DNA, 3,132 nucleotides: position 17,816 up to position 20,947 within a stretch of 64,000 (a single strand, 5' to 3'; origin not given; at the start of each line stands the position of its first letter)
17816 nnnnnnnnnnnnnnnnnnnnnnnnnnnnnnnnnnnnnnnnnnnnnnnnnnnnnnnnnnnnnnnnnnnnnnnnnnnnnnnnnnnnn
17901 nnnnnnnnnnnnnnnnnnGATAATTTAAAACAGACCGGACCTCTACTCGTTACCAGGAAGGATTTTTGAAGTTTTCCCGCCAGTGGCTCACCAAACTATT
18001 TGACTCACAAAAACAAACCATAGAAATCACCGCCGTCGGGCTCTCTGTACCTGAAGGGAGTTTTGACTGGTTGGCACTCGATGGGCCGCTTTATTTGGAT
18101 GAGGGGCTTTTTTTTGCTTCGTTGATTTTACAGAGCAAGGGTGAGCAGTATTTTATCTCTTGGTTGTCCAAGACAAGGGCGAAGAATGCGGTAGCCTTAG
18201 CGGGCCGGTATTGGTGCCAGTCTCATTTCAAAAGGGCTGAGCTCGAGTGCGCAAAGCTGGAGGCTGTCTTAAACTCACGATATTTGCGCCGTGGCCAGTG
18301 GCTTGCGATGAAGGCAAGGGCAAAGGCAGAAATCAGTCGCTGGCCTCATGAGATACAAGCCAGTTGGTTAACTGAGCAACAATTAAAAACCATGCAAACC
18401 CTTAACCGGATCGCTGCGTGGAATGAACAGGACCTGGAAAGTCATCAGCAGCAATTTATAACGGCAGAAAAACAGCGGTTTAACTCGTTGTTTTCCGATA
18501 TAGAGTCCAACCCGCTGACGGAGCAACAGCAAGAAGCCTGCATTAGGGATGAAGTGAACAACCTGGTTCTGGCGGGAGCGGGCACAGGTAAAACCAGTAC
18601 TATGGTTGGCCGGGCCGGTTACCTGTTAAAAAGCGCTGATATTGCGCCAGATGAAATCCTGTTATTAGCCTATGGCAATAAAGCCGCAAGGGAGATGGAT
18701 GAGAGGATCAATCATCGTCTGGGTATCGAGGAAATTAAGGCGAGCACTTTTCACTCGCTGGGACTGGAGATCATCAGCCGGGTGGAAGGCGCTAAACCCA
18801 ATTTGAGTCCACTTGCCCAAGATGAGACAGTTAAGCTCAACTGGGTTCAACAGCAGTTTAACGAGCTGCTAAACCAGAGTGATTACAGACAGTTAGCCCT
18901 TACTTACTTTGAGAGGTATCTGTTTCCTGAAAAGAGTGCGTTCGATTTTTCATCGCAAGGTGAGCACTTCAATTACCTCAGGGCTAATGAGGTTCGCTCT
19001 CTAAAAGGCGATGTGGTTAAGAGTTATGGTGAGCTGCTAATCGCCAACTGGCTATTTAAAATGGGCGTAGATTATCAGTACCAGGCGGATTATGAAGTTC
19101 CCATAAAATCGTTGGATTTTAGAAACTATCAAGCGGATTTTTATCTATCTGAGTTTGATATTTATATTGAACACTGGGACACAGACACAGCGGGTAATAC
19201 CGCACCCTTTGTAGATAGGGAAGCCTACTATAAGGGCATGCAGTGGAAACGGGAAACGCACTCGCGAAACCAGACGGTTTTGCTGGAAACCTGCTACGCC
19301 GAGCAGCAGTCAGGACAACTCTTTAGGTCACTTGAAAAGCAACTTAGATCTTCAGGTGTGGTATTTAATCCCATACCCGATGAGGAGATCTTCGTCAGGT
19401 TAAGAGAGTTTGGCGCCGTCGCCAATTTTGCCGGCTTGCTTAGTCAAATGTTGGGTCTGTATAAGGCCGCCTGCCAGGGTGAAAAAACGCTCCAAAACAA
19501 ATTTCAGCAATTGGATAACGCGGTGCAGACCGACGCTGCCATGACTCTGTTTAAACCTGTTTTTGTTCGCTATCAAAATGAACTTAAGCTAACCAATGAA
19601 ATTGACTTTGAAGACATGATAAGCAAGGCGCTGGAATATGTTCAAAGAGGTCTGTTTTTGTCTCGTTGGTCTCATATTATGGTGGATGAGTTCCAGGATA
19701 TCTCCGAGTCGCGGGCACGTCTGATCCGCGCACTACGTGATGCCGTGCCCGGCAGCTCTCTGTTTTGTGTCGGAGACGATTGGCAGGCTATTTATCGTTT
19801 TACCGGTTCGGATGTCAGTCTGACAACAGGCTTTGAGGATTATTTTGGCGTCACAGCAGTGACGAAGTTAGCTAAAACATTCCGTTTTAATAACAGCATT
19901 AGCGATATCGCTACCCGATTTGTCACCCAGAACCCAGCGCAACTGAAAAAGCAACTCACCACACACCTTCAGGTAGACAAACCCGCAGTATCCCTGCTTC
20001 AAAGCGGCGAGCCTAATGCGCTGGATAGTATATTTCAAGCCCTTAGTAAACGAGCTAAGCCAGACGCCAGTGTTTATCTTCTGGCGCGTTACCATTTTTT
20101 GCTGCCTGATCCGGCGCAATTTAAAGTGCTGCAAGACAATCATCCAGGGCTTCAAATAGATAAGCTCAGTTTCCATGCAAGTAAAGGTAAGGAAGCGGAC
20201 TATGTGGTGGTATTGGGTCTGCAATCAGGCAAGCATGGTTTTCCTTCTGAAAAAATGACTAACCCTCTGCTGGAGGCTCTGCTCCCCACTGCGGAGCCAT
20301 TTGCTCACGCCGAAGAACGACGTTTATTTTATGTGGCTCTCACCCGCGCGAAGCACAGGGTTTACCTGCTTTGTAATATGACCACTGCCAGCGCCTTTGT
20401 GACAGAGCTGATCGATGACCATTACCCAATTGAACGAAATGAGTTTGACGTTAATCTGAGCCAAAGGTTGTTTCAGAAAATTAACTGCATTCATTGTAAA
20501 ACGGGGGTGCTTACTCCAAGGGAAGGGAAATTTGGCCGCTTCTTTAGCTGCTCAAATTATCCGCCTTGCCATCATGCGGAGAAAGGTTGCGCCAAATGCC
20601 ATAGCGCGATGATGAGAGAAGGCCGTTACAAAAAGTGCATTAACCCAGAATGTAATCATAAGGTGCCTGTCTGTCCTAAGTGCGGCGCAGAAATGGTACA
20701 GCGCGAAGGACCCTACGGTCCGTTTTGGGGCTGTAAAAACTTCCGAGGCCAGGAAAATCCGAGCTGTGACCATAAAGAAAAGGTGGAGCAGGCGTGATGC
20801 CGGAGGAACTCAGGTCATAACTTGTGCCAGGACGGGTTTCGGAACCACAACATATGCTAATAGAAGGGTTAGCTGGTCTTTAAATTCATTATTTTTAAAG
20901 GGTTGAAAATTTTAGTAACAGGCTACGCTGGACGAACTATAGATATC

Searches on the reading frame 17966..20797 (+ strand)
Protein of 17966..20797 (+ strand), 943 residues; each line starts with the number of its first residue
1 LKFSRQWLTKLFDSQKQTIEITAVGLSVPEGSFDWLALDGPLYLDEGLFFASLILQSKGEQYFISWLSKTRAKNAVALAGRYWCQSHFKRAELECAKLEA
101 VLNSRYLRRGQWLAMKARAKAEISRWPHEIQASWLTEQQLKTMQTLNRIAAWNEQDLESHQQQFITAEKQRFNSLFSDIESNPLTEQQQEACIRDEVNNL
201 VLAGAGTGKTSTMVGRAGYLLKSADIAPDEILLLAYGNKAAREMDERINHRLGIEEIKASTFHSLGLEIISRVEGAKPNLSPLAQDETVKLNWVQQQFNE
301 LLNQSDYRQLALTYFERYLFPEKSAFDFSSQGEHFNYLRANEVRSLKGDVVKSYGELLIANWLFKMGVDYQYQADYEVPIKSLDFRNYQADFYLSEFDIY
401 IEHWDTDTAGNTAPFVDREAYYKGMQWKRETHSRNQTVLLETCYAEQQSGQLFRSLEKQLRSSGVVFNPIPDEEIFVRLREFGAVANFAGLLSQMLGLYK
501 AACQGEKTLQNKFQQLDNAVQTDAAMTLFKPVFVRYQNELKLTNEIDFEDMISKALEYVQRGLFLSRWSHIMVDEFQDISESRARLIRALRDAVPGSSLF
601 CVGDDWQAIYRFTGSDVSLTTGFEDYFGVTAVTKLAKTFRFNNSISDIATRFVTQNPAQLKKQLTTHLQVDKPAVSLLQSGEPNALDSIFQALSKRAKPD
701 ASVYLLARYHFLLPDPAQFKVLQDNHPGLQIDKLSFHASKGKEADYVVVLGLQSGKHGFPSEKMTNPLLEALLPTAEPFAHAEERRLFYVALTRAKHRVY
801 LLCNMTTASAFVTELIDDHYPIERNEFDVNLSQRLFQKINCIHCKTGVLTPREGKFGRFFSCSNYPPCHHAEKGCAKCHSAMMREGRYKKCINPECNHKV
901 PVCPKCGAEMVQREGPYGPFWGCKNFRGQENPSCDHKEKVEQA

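Call 20: search_protein_families(library=pfam, proteins=[window:17966-20797:+])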
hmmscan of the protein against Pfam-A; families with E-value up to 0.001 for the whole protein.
window:17966-20797:+ (943 aa): 6 families
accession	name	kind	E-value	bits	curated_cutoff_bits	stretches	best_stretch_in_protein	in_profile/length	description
PF00580.27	UvrD-helicase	-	3.3e-47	161.9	23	1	184-625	1-268/271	UvrD/REP helicase N-terminal domain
PF13245.12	AAA_19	-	1.5e-19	71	25.1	1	189-612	2-133/134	AAA domain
PF01396.24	Zn_ribbon_Top1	-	4e-14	52.6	32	2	902-941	3-37/39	Topoisomerase DNA binding C4 zinc finger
PF13361.12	UvrD_C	-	2.3e-11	44.1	25.6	1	731-802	287-346/350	UvrD-like helicase C-terminal domain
PF13538.12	UvrD_C_2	-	1.8e-08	34.5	27.4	1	781-802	31-52/52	UvrD-like helicase C-terminal domain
PF13604.12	AAA_30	-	0.00013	22.2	27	0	189-265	7-76/191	AAA domain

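Call 25: search_protein_families(library=padloc, proteins=[window:17966-20797:+], max_evalue=0.01)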
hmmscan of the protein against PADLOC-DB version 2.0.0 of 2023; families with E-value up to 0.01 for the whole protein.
window:17966-20797:+ (943 aa): 52 families (the best 25 are shown)
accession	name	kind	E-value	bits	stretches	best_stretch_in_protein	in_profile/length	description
PDLC03802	RTasHel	-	4.6e-42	142.7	3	182-306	4-117/675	DRT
PDLC00117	GajB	-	3.8e-41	139.3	3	531-656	177-305/604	UrvD helicase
PDLC00114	GajB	-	9.8e-40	134.7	3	514-713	157-364/635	UrvD helicase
PDLC00132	GajB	-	2.7e-34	116.8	3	520-665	162-311/625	UrvD helicase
PDLC00127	GajB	-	2e-29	100.6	3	513-655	143-291/594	UrvD helicase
PDLC00130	GajB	-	5.1e-28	95.7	3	547-660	180-297/589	UrvD helicase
PDLC00103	GajB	-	5.5e-27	92.9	3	185-302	17-136/612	UrvD helicase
PDLC00107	GajB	-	1.4e-25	87.9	3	510-648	153-295/587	UrvD helicase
PDLC00121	GajB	-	1.9e-23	80.8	2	182-305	4-129/565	UrvD helicase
PDLC00123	GajB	-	2e-23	80.8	3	565-676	174-279/540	UrvD helicase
PDLC00122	GajB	-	4e-23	80.1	2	562-661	157-255/502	UrvD helicase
PDLC00112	GajB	-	4.7e-21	73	3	566-696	210-335/581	UrvD helicase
PDLC00134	GajB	-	1.4e-20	71.7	2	186-309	18-143/431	UrvD helicase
PDLC00104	GajB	-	1.5e-20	71.5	3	562-632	160-227/574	UrvD helicase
PDLC00110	GajB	-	5e-20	69.6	3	172-264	34-128/725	UrvD helicase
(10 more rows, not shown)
